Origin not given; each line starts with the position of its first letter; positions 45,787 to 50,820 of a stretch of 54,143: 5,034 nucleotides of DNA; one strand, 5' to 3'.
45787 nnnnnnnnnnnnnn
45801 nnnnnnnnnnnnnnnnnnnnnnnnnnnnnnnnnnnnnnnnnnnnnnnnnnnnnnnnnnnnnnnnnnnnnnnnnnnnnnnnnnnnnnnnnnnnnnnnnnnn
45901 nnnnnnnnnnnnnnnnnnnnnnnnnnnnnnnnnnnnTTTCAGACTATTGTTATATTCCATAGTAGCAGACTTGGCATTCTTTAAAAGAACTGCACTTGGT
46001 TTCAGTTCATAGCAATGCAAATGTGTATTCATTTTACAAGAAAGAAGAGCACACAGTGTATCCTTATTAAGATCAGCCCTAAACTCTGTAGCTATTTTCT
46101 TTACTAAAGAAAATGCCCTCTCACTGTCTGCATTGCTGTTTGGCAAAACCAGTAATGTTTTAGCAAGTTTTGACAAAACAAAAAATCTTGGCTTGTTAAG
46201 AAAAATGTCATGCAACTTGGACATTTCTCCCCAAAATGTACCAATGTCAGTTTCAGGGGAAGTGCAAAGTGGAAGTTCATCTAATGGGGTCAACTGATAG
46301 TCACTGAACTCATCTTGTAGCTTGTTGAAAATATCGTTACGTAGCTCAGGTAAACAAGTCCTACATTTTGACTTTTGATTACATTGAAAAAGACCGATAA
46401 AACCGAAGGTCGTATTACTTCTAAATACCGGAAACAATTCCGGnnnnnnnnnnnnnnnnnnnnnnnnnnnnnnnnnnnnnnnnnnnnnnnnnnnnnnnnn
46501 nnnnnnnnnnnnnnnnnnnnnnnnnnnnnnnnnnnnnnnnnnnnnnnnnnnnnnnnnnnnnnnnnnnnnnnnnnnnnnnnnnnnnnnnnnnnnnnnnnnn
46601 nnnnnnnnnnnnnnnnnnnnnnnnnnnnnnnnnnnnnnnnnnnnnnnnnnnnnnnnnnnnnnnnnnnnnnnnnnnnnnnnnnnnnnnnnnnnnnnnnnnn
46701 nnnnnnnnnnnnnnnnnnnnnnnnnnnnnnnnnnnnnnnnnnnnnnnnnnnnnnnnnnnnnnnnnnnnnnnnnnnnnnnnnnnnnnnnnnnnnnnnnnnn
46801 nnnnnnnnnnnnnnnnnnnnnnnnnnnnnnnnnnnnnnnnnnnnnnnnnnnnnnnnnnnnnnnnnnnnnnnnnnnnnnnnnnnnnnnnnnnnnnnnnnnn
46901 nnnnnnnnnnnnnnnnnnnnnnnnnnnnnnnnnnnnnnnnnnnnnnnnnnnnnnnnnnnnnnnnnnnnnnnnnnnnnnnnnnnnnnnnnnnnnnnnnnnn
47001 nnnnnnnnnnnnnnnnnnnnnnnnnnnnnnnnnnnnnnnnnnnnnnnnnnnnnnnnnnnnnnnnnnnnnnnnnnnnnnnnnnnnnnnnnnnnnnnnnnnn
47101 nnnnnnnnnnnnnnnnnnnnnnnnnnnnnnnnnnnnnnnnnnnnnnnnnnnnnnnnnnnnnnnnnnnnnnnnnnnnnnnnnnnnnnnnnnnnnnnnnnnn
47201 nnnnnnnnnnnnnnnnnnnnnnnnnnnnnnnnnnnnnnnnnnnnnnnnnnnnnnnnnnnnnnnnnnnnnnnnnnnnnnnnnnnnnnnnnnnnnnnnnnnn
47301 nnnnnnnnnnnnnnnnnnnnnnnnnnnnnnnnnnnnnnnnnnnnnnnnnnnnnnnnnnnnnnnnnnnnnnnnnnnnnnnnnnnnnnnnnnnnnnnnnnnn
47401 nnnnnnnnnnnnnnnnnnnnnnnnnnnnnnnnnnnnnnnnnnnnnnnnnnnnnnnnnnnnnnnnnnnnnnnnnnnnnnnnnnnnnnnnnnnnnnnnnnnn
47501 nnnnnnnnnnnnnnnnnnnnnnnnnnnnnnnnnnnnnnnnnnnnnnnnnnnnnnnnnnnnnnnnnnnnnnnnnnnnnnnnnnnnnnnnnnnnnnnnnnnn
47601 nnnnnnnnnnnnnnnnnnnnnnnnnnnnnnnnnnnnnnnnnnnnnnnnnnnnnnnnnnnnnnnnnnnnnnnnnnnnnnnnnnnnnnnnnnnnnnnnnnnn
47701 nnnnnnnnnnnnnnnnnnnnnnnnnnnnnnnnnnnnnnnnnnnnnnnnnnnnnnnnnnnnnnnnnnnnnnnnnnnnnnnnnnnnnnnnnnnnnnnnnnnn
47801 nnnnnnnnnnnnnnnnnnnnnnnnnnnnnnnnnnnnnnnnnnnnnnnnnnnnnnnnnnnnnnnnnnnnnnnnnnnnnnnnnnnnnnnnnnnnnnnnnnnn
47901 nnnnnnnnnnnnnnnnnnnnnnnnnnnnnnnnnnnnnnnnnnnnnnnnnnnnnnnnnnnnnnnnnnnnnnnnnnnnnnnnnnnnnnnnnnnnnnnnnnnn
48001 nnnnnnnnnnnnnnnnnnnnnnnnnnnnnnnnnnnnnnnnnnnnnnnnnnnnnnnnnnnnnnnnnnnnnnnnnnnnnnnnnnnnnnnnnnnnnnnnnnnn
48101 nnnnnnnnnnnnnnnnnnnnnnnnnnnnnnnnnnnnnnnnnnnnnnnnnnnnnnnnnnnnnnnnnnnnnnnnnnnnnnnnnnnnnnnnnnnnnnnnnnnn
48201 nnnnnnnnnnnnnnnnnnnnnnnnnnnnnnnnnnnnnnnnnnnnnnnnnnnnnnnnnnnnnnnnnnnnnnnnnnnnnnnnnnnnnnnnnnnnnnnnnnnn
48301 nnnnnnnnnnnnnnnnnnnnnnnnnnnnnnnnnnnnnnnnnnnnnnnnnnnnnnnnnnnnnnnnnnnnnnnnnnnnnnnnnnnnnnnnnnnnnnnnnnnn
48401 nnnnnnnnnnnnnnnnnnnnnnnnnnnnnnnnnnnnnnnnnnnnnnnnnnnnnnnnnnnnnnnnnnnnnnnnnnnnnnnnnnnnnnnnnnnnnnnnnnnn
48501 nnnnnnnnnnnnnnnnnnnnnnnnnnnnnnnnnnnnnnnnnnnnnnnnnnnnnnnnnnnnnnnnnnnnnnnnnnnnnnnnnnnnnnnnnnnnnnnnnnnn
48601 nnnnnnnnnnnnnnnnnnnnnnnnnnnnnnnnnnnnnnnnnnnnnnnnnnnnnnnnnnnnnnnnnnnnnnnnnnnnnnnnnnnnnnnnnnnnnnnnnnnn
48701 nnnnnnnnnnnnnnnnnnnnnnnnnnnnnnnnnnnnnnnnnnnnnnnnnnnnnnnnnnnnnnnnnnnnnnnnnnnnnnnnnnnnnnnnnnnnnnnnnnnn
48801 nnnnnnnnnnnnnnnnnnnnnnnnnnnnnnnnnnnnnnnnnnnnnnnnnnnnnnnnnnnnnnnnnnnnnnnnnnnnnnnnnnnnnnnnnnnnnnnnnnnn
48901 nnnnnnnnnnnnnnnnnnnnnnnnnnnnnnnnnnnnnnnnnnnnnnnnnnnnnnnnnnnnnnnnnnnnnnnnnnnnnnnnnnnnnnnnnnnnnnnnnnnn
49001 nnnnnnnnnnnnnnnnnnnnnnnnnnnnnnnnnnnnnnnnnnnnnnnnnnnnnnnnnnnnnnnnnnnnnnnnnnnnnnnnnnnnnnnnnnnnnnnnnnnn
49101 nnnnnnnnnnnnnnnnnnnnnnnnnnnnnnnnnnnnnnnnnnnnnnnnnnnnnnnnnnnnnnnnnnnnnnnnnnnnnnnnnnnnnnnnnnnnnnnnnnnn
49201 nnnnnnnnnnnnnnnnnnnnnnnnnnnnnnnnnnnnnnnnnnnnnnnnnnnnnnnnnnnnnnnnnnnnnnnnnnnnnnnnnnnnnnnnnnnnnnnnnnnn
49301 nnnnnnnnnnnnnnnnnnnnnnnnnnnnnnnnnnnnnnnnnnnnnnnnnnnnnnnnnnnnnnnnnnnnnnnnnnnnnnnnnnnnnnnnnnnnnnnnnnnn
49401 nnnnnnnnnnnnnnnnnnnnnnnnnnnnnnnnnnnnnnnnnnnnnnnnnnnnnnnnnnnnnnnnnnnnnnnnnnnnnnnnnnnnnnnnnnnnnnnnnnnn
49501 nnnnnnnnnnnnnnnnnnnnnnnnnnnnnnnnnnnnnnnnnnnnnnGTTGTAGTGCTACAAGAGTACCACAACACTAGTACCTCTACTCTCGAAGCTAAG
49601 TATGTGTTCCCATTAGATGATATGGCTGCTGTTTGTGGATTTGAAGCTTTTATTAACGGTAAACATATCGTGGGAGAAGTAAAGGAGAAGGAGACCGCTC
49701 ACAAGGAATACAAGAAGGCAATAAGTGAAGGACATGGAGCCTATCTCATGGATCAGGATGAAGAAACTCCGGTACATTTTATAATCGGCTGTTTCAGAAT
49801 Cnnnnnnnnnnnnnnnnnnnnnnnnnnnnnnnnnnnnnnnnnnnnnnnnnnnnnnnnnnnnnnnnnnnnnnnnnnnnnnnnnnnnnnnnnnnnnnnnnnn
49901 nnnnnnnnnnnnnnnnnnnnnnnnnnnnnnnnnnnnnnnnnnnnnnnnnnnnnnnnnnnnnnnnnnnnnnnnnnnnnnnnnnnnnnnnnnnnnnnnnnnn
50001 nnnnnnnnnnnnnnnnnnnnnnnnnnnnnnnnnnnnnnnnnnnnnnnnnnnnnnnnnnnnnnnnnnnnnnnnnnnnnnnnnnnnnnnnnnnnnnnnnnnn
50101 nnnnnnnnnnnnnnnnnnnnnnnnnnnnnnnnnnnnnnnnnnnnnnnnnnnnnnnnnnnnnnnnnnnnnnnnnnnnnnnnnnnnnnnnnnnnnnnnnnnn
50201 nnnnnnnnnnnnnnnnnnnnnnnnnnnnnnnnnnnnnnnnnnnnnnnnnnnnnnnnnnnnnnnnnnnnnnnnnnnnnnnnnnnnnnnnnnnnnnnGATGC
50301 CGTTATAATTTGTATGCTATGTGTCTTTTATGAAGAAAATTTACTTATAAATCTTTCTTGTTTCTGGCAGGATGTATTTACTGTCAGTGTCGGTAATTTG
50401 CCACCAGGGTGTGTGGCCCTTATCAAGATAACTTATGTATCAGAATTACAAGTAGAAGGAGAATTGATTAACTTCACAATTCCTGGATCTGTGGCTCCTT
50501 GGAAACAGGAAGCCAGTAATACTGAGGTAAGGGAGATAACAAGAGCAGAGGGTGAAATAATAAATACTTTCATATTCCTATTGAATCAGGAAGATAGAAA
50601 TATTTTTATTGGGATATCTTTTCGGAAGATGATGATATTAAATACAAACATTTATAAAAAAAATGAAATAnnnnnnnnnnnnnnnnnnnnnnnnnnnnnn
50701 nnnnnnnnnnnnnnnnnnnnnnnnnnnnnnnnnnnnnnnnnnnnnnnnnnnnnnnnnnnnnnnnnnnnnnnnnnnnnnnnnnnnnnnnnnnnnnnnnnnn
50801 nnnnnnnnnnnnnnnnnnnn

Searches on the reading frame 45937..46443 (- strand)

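Call 82: search_protein_families(library=pfam, proteins=[window:45937-46443:-], max_evalue=0.01)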
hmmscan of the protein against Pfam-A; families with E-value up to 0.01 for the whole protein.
window:45937-46443:- (169 aa): 1 family
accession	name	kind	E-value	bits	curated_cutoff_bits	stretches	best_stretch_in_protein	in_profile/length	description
PF05699.19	Dimer_Tnp_hAT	-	3e-09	37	21.4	1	82-137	26-81/84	hAT family C-terminal dimerisation region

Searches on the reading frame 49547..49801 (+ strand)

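Call 82: search_protein_families(library=pfam, proteins=[window:49547-49801:+], max_evalue=0.01)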
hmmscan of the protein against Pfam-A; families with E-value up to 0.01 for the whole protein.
window:49547-49801:+ (85 aa): 2 families
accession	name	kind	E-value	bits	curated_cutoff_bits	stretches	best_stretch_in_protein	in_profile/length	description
PF08487.16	VIT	-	2e-25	89.6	26.5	1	1-73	17-89/111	Vault protein inter-alpha-trypsin domain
PF13757.12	VIT_2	-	4.9e-09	36.4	23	1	4-49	33-78/78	Vault protein inter-alpha-trypsin domain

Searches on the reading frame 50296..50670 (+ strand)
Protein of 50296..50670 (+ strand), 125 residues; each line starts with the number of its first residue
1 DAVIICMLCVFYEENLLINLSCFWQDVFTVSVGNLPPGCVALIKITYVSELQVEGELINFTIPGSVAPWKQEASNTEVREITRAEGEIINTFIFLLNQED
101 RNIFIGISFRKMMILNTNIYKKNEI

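Call 82: search_protein_families(library=pfam, proteins=[window:50296-50670:+], max_evalue=0.01)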
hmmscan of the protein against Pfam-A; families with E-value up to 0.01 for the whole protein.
window:50296-50670:+ (125 aa): 1 family
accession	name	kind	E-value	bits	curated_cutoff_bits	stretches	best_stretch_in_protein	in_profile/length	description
PF08487.16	VIT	-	0.0025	18.4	26.5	1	24-47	88-111/111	Vault protein inter-alpha-trypsin domain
